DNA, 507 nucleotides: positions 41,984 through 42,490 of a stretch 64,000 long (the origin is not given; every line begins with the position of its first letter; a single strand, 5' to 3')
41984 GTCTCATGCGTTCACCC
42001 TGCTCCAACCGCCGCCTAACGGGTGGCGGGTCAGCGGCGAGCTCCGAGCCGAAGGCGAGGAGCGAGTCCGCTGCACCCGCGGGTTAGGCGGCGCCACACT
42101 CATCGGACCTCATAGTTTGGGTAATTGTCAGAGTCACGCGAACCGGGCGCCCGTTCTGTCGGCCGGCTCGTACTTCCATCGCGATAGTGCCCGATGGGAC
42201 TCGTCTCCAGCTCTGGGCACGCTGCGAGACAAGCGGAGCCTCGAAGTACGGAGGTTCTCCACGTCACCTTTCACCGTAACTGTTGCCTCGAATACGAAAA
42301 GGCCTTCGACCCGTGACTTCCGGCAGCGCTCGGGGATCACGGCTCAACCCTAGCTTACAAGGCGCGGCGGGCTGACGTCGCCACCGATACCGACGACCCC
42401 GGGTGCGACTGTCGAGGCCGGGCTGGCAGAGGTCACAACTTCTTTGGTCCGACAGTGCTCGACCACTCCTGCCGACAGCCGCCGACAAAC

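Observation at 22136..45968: Large chromosomal integron: intI, attI and about 29 attC-bounded cassettes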

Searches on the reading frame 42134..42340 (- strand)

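Call 19: search_protein_families(library=pfam, proteins=[window:42134-42340:-], max_evalue=0.01)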
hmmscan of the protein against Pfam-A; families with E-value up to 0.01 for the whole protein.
window:42134-42340:- (68 aa): 1 family
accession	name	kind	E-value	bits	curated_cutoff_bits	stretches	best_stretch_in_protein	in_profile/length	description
PF03544.19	TonB_C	-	0.00064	20.6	24.6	1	3-64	6-64/79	Gram-negative bacterial TonB protein C-terminal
